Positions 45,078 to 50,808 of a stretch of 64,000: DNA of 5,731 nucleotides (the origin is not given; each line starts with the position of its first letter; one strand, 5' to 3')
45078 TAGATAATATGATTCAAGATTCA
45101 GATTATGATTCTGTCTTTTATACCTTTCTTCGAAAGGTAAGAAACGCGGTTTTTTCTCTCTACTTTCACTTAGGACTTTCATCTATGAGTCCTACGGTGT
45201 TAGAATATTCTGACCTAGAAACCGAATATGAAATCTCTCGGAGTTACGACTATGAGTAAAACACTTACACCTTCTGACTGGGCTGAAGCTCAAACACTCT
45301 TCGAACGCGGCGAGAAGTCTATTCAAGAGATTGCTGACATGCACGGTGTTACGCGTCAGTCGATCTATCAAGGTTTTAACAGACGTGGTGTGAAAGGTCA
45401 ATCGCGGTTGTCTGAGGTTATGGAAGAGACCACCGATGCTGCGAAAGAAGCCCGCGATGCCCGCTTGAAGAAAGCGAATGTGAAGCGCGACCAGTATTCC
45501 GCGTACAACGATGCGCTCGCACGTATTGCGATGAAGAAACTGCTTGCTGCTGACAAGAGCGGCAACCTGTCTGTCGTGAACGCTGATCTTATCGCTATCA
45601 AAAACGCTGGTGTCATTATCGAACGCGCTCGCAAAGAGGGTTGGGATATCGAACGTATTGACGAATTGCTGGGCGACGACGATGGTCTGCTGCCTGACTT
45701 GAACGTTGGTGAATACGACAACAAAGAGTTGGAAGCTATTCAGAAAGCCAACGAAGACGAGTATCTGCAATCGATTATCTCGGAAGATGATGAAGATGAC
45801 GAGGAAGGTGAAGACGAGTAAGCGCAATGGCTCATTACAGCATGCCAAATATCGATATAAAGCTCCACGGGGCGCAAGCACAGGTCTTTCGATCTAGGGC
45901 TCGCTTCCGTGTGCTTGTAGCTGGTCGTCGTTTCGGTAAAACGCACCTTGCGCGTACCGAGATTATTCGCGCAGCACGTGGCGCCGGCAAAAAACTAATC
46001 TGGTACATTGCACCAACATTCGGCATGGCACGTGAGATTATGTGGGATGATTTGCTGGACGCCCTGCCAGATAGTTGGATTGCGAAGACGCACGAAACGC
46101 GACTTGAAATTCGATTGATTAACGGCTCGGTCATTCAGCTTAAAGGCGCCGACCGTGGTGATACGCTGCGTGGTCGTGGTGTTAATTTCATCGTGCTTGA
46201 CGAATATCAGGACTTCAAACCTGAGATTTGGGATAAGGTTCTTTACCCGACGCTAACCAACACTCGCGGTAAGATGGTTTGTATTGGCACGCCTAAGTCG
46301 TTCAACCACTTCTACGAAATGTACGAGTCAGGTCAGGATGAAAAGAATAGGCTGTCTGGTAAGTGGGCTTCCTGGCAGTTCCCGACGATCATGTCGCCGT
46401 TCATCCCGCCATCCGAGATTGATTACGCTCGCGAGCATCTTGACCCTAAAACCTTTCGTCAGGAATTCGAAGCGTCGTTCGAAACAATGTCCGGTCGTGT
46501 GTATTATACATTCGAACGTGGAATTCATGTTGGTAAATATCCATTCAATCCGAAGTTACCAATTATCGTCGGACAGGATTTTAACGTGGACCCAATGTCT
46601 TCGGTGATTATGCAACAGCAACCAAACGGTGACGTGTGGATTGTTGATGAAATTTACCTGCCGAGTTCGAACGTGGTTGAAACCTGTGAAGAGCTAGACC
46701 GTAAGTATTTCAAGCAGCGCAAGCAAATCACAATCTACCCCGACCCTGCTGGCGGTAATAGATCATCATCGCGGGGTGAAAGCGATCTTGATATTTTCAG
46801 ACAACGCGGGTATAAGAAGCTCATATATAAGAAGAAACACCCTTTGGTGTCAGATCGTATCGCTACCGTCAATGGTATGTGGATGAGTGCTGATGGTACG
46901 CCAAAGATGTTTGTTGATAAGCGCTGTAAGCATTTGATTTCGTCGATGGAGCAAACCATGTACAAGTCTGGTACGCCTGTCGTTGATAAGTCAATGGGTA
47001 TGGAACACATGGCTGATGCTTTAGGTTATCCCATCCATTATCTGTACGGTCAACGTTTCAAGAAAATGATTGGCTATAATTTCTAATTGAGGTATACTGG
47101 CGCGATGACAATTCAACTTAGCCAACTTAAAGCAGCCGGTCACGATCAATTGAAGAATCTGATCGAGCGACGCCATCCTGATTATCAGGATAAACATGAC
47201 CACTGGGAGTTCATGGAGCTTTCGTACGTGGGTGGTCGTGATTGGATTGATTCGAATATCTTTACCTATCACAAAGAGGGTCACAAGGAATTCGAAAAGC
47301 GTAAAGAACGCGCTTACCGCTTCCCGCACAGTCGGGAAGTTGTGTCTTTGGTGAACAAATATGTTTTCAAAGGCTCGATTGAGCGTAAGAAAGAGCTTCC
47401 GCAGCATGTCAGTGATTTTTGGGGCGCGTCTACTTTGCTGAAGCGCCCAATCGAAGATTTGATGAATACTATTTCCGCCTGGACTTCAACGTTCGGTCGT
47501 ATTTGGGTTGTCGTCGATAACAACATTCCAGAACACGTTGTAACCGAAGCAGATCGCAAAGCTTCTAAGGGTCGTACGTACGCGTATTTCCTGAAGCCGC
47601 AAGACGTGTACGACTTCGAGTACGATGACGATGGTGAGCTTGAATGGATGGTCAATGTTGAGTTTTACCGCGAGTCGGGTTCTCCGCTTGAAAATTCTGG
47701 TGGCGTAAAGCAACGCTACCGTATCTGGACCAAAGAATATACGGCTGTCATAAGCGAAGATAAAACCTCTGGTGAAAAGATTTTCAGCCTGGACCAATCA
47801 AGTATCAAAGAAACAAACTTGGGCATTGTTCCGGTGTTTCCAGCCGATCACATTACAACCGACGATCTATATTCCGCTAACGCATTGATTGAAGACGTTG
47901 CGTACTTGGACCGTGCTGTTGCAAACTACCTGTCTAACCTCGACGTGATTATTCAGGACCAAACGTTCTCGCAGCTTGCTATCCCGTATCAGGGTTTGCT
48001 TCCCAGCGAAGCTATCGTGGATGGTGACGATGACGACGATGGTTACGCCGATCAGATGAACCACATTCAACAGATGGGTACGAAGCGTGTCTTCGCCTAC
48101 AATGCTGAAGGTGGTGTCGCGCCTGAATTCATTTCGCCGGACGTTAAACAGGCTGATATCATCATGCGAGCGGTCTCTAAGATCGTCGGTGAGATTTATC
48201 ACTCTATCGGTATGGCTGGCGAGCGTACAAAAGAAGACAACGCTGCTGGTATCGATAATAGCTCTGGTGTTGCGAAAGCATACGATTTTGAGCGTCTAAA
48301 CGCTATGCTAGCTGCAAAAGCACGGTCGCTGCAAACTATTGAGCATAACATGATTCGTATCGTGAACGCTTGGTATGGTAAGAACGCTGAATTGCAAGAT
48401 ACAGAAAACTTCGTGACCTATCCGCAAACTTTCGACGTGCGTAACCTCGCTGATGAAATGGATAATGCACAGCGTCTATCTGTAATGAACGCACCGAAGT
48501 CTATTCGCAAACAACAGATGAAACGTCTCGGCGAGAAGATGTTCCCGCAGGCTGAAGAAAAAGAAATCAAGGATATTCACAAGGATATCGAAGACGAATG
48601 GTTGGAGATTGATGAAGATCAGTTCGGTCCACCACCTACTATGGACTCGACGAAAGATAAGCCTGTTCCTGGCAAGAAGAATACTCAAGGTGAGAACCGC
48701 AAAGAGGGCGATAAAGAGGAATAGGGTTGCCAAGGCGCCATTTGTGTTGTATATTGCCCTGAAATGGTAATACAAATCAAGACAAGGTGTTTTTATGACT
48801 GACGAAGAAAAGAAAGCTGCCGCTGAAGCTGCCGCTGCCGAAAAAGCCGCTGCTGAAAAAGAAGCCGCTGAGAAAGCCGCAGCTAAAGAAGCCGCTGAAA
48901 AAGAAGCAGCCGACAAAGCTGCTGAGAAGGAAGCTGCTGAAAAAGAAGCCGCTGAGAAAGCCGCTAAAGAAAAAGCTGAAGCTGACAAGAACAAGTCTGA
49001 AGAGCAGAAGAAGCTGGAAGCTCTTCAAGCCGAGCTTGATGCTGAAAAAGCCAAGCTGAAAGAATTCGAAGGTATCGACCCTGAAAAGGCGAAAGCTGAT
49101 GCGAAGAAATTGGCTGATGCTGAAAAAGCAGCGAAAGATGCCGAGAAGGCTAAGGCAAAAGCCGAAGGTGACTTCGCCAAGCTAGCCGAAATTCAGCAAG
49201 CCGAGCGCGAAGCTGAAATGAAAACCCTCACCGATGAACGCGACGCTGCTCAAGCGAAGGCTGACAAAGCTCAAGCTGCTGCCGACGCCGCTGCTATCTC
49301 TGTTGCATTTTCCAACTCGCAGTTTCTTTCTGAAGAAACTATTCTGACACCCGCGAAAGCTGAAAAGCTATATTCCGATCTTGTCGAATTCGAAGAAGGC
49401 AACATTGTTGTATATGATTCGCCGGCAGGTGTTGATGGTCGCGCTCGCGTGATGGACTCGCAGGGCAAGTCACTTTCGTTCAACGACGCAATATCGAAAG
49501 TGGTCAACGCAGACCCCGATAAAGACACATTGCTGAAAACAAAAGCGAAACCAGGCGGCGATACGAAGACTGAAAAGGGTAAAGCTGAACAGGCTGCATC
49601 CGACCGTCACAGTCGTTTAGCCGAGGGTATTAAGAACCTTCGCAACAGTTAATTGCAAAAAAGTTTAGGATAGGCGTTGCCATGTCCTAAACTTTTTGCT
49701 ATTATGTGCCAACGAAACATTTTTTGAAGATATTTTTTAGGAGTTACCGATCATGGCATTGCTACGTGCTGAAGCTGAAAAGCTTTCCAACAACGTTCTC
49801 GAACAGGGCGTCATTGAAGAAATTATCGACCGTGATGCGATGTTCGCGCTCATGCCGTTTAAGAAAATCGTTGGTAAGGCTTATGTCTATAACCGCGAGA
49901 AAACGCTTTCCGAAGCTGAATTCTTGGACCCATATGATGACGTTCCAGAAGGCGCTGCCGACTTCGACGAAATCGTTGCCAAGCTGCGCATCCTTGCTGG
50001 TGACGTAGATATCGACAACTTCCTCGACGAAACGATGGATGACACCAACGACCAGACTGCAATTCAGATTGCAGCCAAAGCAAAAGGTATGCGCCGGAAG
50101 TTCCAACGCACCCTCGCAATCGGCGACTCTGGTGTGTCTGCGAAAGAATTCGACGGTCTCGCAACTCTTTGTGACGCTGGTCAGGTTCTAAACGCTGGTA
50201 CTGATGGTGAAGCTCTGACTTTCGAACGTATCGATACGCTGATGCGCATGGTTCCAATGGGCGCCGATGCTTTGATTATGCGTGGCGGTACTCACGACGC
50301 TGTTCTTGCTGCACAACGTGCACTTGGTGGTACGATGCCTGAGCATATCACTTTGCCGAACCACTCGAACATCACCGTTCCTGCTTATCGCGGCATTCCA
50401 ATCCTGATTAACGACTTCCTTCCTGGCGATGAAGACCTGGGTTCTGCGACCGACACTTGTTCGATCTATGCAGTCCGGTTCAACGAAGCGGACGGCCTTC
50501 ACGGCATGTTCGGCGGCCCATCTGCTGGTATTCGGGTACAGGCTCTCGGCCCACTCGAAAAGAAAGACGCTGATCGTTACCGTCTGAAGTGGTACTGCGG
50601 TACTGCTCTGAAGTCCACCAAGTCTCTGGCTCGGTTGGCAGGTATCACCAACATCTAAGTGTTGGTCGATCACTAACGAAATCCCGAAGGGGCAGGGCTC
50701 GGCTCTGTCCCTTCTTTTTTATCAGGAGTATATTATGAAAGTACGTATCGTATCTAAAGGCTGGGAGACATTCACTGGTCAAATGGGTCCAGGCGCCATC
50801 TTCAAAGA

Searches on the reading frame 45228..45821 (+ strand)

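Call 22: search_protein_families(library=pfam, proteins=[window:45228-45821:+], max_evalue=0.001)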
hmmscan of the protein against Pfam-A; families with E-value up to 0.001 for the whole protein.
window:45228-45821:+ (197 aa): 1 family
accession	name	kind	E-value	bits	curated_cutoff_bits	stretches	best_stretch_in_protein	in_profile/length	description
PF02796.21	HTH_7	-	1.7e-05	25.3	23.8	1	12-51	5-43/45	Helix-turn-helix domain of resolvase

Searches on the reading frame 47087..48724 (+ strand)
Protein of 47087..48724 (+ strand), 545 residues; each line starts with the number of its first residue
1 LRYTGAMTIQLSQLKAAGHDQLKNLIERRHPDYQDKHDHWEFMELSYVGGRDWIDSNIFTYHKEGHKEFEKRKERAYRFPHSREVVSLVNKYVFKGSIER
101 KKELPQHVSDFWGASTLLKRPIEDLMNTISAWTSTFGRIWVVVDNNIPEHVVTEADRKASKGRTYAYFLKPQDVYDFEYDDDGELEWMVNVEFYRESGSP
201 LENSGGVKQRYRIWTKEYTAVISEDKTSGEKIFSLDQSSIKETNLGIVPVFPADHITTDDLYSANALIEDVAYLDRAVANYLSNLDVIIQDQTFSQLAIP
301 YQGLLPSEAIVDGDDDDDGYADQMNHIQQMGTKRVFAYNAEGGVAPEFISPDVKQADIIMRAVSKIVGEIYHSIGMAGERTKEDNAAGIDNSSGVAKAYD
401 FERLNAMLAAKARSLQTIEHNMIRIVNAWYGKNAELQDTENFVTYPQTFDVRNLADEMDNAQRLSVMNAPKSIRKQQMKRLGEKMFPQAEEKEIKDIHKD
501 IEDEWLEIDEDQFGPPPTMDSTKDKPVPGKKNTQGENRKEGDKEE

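Call 10: search_protein_families(library=phrogs, proteins=[window:47087-48724:+], max_evalue=0.00001)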
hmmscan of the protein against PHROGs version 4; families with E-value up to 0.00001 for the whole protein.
window:47087-48724:+ (545 aa): 3 families
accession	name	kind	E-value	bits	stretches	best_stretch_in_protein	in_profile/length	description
phrog_145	-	head and packaging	1.8e-78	265.5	1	20-504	4-469/493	portal protein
phrog_20858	-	unknown function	3.2e-65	220.9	1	324-502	13-190/250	-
phrog_12458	-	unknown function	8.3e-65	219.8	1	17-228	21-236/265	-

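Call 12: search_dna_similar(query=window:47087-48724:+, collection=phages, mode=protein, max_rows=25)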
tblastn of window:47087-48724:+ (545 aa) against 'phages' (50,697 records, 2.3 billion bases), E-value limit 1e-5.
Records with a match: 37; places in all: 37; records where one place covers at least 80% of the query: 35.
Best place of each record, by identity: <60% 37.
By first word of the organism name: Rhizobium 10; Pseudomonas 6; Klebsiella 6; Escherichia 4; Salmonella 2; Stenotrophomonas 2; Pelagibacter 2; Xanthomonas 1; Tunturiibacter 1; Rhodobacteraceae 1; and 2 more.
By host as written in the record: - 4; Pseudomonas syringae pv. actinidiae 3; Rhizobium etli CFN42 2; Salmonella enterica subsp. enterica serovar Typhimurium strain LT2 2; Pseudomonas syringae pv. avii 2; Rhizobium phaseoli N1_10 1; Rhizobium phaseoli N1_15 1; Rhizobium phaseoli N2_6 1; and 21 more.
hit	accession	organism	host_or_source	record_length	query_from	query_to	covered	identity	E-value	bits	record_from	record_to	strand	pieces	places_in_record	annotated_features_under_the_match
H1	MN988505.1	Rhizobium phage RHph_N1_10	Rhizobium phaseoli N1_10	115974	12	535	96%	43.5%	3e-131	427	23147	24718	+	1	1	putative phage portal protein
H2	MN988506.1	Rhizobium phage RHph_N1_15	Rhizobium phaseoli N1_15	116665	12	535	96%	43.5%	3e-131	427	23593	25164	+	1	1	hypothetical protein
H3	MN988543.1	Rhizobium phage RHph_N2_6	Rhizobium phaseoli N2_6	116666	12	535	96%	43.5%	3e-131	427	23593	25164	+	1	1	hypothetical protein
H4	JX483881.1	Rhizobium phage RHEph10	Rhizobium etli CFN42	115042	20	535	95%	43.2%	3e-128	419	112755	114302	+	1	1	putative phage portal protein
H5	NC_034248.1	Rhizobium phage RHEph10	Rhizobium etli CFN42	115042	20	535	95%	43.2%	3e-128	419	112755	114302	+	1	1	putative phage portal protein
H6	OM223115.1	Pseudomonas phage hairong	Pseudomonas syringae pv. actinidiae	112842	23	497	87%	46.9%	4e-134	436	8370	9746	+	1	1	portal protein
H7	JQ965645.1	Salmonella phage SSU5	Salmonella enterica subsp. enterica ...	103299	21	542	96%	42.6%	2e-136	442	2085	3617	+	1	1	hypothetical protein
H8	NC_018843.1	Salmonella phage SSU5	Salmonella enterica subsp. enterica ...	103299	21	542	96%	42.6%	2e-136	442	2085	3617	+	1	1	hypothetical protein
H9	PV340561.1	Escherichia phage PhiR41_1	Escherichia coli str. K-12 substr. ...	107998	21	499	88%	46.1%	9e-140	452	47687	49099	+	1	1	hypothetical protein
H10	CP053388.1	Escherichia phage CMS-2020a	Escherichia coli strain SCU-107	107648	21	499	88%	45.9%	1e-138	449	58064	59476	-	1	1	record has no annotation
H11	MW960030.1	Rhizobium phage RHph_X66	R. phaseoli sv. phaseoli INC 2-5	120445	17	498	88%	45.4%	4e-131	427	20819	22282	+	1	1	putative portal protein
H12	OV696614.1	Escherichia phage Cyrano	-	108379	21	499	88%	45.7%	4e-138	447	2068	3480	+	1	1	Head-Tail connector protein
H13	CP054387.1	Escherichia phage CMS-2020a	Escherichia coli strain SCU-175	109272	21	499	88%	45.7%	4e-138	447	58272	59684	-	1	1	record has no annotation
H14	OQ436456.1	Xanthomonas phage JGB6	Xanthomonas sp.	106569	21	535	94%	42.4%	5e-122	401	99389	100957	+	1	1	portal protein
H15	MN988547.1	Rhizobium phage RHph_Y2_11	Rhizobium etli Y2_11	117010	20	535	95%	42.4%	8e-129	420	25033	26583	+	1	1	putative phage portal protein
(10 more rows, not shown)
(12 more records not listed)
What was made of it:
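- On SSU5 / Nickievirus / RHEph10-like siphovirus group (the genome itself): Portal 43-47 % identical (call 12).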

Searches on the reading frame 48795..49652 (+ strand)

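Call 10: search_protein_families(library=phrogs, proteins=[window:48795-49652:+], max_evalue=0.00001)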
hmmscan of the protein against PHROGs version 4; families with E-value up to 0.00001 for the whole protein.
window:48795-49652:+ (285 aa): 2 families
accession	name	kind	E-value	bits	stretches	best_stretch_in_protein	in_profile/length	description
phrog_7402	-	unknown function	2.2e-18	67.9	1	168-265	3-102/123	-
phrog_206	-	head and packaging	8.2e-14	53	1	71-272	48-237/263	head scaffolding protein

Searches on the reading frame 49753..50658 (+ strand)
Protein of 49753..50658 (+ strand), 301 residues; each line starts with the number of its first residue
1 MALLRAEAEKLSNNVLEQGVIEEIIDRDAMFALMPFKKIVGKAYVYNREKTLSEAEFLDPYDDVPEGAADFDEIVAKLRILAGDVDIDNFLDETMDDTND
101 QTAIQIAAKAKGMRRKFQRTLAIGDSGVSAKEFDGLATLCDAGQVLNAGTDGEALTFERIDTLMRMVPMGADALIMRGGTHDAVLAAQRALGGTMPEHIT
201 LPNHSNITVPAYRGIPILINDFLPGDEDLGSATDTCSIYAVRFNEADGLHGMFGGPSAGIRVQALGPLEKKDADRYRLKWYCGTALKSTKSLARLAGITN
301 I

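Call 10: search_protein_families(library=phrogs, proteins=[window:49753-50658:+], max_evalue=0.00001)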
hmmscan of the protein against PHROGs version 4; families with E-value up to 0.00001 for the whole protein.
window:49753-50658:+ (301 aa): 2 families
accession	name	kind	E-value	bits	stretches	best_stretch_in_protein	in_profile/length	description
phrog_212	-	head and packaging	1.6e-80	271.7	1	1-300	4-295/301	major head protein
phrog_31318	-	unknown function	6.5e-47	160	1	156-301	2-147/147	-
